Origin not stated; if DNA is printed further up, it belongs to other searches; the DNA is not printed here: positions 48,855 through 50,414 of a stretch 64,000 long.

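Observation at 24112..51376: Putative polyamine uptake and catabolism island with two paralogous potABCD-like systems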

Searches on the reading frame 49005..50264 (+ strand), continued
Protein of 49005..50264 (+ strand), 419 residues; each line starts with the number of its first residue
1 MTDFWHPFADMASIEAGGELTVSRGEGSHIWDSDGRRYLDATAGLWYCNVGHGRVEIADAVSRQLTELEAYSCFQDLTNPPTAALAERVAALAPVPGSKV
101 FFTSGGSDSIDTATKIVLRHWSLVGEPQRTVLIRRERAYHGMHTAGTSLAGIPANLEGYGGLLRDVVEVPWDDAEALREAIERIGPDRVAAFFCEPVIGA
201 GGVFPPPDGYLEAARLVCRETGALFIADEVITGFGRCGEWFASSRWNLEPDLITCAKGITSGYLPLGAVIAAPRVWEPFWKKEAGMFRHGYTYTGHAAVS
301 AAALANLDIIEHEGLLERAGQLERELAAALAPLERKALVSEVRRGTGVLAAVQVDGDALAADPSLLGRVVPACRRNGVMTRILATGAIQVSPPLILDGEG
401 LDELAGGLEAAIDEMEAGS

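Call 25: find_encoding_contigs(protein=P0178, flank=10000, max_places=1)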
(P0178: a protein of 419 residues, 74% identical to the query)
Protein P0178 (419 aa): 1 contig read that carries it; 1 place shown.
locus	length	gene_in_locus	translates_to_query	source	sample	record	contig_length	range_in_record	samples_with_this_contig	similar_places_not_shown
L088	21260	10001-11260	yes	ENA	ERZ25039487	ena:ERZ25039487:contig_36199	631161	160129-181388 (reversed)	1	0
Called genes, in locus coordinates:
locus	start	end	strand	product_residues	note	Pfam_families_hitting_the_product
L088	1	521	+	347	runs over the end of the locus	PF01757:Acyl_transf_3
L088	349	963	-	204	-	-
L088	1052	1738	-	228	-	PF00440:TetR_N (weak), PF02909:TetR_C_1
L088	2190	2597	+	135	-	PF14329:DUF4386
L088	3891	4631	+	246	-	PF00415:RCC1 (faint), PF25390:WD40_RLD, PF13540:RCC1_2 (weak)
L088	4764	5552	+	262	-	PF12802:MarR_2, PF25213:HVO_A0261_N (faint), PF01047:MarR (weak), PF09339:HTH_IclR, PF01614:IclR_C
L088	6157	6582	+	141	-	PF00291:PALP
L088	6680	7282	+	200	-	-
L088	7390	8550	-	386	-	PF00404:Dockerin_1 (faint), PF01839:FG-GAP (faint), PF13517:FG-GAP_3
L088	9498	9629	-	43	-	-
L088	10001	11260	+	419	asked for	PF00202:Aminotran_3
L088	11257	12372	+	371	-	PF05222:AlaDh_PNT_N, PF01262:AlaDh_PNT_C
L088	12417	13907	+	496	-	PF00171:Aldedh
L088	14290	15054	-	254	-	-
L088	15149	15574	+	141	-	PF00848:Ring_hydroxyl_A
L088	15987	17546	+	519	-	PF01266:DAO, PF16350:FAO_M, PF01571:GCV_T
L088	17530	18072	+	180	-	PF01571:GCV_T, PF08669:GCV_T_C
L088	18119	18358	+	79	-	-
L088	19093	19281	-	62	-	-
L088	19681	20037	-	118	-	PF01156:IU_nuc_hydro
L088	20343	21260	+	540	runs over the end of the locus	PF07969:Amidohydro_3, PF01979:Amidohydro_1 (weak)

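Call 27: find_related_loci(query=window:49005-50264:+, collection=metagenome_contigs, flank=8000)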
Query window:49005-50264:+ (419 aa) in metagenome_contigs; peptide patterns used: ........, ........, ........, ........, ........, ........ (x = any residue, [..] = any of these).
600 stretches matched a pattern (row limit reached: there are more); 390 encode a relative of the query (tblastn E <= 1e-3); the best 80 are kept; 80 distinct loci.
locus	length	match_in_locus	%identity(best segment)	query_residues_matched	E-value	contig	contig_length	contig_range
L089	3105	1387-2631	76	1-415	0e+0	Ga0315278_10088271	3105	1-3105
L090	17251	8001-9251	75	1-417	0e+0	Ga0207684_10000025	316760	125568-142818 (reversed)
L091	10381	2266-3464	79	1-417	0e+0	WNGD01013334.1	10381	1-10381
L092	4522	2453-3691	69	1-413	0e+0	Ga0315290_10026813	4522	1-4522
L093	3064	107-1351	62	1-418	3e-172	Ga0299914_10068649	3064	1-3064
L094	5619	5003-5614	80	1-204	1e-108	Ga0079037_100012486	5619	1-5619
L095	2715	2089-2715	78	1-209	3e-111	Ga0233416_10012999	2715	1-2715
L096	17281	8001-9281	36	7-412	6e-77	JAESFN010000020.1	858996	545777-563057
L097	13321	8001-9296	35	2-412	7e-74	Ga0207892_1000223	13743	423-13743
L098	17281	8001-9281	36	7-412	1e-73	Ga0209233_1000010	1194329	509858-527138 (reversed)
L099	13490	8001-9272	35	16-417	1e-69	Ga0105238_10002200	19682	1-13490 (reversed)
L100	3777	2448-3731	34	7-413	7e-67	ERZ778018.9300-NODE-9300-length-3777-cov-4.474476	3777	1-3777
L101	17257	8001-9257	35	2-415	1e-64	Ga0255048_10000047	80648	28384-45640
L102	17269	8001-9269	36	16-416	6e-70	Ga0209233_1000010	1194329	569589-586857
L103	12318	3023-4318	33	7-417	5e-64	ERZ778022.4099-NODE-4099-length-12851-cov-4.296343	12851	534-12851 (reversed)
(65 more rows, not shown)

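Call 49: search_solved_structures(query=window:49005-50264:+, max_evalue=1e-80, show_alignments=4)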
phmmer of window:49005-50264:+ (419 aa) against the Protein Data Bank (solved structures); distinct sequences matched with E-value up to 1e-80: 10.
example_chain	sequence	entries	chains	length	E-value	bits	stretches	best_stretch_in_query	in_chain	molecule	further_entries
7qx0_A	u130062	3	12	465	6.2e-90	305.7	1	5-415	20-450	Aminotransferase TR2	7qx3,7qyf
7qyg_A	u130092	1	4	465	8.2e-90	305.3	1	5-415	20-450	Aminotransferase TR2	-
6fyq_A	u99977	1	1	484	5.2e-88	299.3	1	4-411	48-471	amine transaminase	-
6gwi_A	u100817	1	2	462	3.1e-86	293.4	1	5-415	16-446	Putrescine aminotransferase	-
6io1_A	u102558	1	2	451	6e-85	289.2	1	5-414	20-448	Aminotransferase, class III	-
7ypm_A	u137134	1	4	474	3.2e-84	286.8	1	14-416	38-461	Aspartate aminotransferase family protein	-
7ypn_B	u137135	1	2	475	2.6e-82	280.5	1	8-416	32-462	Aspartate aminotransferase family protein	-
9gh9_A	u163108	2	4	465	3e-81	277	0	4-414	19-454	Aspartate aminotransferase family protein | Streptomyces aminotransferase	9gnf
9qc2_A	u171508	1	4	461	3.2e-81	276.9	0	4-414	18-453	Aspartate aminotransferase family protein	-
9qgh_A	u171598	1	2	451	6.9e-81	275.9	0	4-414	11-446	Aspartate aminotransferase family protein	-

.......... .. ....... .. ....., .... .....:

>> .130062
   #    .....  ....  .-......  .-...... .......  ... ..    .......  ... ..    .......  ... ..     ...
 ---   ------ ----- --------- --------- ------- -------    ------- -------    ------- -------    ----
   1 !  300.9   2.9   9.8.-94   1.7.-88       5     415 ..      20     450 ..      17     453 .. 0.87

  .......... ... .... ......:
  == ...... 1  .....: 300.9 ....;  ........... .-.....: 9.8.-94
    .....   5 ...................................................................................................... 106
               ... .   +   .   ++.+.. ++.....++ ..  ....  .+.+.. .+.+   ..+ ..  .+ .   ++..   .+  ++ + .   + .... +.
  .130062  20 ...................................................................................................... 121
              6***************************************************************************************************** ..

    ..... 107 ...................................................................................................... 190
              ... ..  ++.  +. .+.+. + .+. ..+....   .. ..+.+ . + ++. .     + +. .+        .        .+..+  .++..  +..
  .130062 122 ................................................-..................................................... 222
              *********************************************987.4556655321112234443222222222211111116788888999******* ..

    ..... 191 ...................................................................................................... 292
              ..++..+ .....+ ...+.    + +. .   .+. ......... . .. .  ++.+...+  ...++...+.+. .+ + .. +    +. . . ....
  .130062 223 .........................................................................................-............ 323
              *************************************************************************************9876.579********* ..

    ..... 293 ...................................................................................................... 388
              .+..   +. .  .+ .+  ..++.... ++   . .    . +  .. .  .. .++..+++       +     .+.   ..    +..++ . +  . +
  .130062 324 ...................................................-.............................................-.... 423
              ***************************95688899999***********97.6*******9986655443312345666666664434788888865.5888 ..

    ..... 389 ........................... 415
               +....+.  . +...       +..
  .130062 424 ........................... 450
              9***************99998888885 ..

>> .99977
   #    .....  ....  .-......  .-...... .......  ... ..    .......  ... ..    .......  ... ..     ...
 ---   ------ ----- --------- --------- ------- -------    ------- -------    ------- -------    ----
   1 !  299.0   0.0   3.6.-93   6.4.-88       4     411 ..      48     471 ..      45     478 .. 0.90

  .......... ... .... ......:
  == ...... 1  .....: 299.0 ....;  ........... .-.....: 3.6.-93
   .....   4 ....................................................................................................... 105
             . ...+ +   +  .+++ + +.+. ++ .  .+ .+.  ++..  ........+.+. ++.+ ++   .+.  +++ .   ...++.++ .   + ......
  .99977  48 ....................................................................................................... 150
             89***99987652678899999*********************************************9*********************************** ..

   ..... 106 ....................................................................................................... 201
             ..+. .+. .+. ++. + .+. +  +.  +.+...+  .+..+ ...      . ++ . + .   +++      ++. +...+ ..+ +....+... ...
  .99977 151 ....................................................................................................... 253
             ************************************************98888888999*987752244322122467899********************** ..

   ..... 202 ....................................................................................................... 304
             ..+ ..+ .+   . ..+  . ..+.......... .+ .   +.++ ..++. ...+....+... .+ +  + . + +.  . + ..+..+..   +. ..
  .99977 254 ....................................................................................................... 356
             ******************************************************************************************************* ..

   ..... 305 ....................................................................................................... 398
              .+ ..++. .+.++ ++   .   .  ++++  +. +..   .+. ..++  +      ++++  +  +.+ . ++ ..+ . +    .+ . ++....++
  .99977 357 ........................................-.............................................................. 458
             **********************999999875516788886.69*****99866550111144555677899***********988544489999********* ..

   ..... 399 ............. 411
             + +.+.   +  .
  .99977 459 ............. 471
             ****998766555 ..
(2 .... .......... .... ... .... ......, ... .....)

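Call 60: search_protein_families(library=pfam, proteins=[L002:9012-10004:+, L002:11261-12124:+, L002:12252-14960:+, L004:8879-9904:+, L004:6263-7876:+, L004:13340-14170:+, L005:5984-9661:+, L005:12163-13293:-, L006:11281-12498:+, L006:8291-10420:-])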
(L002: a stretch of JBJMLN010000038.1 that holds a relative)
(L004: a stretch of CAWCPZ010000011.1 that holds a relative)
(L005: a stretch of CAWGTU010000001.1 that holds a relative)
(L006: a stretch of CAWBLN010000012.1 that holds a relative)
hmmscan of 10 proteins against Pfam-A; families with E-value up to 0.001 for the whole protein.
L002:9012-10004:+ (330 aa): 1 family
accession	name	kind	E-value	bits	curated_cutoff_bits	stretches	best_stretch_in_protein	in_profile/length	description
PF19799.5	DUF6282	-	1.5e-57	195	26.8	1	11-216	1-196/196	Family of unknown function (DUF6282)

L002:11261-12124:+ (287 aa): 2 families
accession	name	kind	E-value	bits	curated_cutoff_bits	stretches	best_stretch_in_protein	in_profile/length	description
PF00941.27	FAD_binding_5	-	3.9e-45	154.2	27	1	5-174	2-169/170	FAD binding domain in molybdopterin dehydrogenase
PF03450.22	CO_deh_flav_C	-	2.5e-13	50.5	25.5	1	183-278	3-101/102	CO dehydrogenase flavoprotein C-terminal domain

L002:12252-14960:+ (902 aa): 3 families
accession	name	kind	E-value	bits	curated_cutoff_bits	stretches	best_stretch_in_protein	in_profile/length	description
PF02738.23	MoCoBD_1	-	2.6e-79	266.2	27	1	285-524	2-244/244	Molybdopterin cofactor-binding domain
PF20256.3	MoCoBD_2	-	3e-65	221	27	1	545-827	4-283/283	Molybdopterin cofactor-binding domain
PF01315.27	Ald_Xan_dh_C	-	1.6e-22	80.4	31.3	1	153-268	2-110/110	Aldehyde oxidase and xanthine dehydrogenase, a/b hammerhead domain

L004:8879-9904:+ (341 aa): 1 family
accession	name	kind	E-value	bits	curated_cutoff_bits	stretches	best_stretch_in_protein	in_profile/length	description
PF02965.22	Met_synt_B12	-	1.4e-110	369.5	25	1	59-322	2-273/273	Vitamin B12 dependent methionine synthase, activation domain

L004:6263-7876:+ (537 aa): 2 families
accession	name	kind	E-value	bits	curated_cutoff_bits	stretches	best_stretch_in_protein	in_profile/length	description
PF02574.22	S-methyl_trans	-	4.1e-92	309.5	22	1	16-314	1-283/283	Homocysteine S-methyltransferase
PF00809.28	Pterin_bind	-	2e-32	113.2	25.5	1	350-501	1-159/244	Pterin binding enzyme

L004:13340-14170:+ (276 aa): 3 families
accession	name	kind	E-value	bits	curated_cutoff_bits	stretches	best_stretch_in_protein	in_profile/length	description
PF11716.13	MDMPI_N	-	1.7e-14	55.1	24.2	1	14-156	3-139/140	Mycothiol maleylpyruvate isomerase N-terminal domain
PF02036.22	SCP2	-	1.1e-05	26.2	21.3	1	193-265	19-93/101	SCP-2 sterol transfer family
PF07398.16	MDMPI_C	-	6.1e-05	24.1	29.5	1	190-266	23-89/90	MDMPI C-terminal domain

L005:5984-9661:+ (1225 aa): 5 families
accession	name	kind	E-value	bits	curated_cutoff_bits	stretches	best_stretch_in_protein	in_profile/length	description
PF02965.22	Met_synt_B12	-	1.4e-109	366.3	25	1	943-1206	2-273/273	Vitamin B12 dependent methionine synthase, activation domain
PF02574.22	S-methyl_trans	-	2e-89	300.6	22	1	30-328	2-283/283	Homocysteine S-methyltransferase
PF00809.28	Pterin_bind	-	9.9e-53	179.7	25.5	1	364-602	1-244/244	Pterin binding enzyme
PF02607.22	B12-binding_2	-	6.5e-26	90.8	23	1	660-734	1-74/74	B12 binding domain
PF02310.24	B12-binding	-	4.6e-19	68.9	32.1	1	754-843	2-91/121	B12 binding domain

L005:12163-13293:- (376 aa): 1 family
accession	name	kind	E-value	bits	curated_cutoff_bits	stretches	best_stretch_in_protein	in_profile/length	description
PF02595.20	Gly_kinase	-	8e-127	423.6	23.3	1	3-331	1-327/372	Glycerate kinase family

L006:11281-12498:+ (405 aa): 2 families
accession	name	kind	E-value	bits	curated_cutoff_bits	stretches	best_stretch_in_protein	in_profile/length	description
PF07005.16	SBD_N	-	9.4e-69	232.1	25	1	3-228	1-229/230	Sugar-binding N-terminal domain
PF17042.10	NBD_C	-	1.5e-31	110.6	28.3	1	249-397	1-168/168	Nucleotide-binding C-terminal domain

L006:8291-10420:- (709 aa): 2 families
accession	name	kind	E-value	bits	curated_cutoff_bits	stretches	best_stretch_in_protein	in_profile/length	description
PF13520.12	AA_permease_2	-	9.7e-17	61.4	27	1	223-672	19-416/427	Amino acid permease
PF00324.27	AA_permease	-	2.3e-11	43.5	24.6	1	234-692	27-461/470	Amino acid permease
